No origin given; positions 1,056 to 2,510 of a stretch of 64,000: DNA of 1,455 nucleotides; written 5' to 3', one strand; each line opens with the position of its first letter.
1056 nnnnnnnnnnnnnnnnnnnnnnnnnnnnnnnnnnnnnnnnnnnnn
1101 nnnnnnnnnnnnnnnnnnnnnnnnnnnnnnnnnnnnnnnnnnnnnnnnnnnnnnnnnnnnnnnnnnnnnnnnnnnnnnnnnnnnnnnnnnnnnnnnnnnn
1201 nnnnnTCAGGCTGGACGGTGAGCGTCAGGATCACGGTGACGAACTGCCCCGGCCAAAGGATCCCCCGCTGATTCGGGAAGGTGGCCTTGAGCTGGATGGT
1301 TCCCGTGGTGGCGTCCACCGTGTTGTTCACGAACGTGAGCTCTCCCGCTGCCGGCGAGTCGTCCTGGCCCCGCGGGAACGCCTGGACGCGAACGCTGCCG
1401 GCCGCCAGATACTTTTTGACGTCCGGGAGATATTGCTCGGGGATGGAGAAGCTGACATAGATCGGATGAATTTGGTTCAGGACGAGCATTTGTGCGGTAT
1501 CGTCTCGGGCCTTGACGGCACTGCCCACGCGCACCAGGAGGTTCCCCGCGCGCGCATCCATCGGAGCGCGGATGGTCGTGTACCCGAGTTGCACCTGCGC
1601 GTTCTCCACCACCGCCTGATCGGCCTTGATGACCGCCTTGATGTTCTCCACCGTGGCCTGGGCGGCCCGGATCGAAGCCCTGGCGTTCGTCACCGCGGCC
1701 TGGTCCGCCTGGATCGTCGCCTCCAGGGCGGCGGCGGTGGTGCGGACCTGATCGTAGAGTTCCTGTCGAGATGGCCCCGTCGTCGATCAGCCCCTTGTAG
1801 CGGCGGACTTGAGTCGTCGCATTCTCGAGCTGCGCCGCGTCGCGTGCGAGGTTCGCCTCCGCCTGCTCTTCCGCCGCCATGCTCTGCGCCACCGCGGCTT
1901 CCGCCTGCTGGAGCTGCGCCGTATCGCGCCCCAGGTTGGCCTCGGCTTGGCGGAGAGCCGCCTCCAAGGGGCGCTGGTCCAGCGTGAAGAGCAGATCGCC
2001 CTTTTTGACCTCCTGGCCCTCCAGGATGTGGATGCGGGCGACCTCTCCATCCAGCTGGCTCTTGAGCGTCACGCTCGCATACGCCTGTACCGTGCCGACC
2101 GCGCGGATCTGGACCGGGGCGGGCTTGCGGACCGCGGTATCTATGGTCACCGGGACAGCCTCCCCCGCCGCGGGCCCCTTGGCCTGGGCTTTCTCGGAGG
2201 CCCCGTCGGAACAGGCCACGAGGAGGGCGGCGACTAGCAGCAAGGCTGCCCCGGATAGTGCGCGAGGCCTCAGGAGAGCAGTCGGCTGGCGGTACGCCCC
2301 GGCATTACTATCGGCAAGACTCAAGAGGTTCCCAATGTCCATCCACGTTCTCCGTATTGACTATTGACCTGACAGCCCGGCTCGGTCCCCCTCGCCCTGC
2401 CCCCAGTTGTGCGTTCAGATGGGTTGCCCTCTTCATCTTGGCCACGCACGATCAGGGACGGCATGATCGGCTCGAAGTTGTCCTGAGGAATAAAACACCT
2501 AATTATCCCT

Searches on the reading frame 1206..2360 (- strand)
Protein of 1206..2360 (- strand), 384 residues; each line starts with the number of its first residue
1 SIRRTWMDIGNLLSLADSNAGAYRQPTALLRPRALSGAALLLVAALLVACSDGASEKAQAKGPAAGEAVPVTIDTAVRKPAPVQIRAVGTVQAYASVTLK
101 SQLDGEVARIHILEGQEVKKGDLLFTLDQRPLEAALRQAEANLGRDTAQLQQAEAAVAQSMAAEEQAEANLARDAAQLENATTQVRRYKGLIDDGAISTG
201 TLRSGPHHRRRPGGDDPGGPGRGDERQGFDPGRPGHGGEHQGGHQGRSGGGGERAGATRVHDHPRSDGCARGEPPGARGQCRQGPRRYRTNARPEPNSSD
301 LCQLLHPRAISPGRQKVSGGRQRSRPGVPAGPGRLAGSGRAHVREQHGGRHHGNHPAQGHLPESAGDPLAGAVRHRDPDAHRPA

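Call 26: search_protein_families(library=pfam, proteins=[window:1206-2360:-], max_evalue=0.001)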
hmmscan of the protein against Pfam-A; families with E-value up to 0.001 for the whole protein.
window:1206-2360:- (384 aa): 1 family
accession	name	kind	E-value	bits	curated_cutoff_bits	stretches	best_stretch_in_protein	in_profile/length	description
PF13533.13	Biotin_lipoyl_2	-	3.5e-09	36.7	29.8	1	97-128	1-32/32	Biotin-lipoyl like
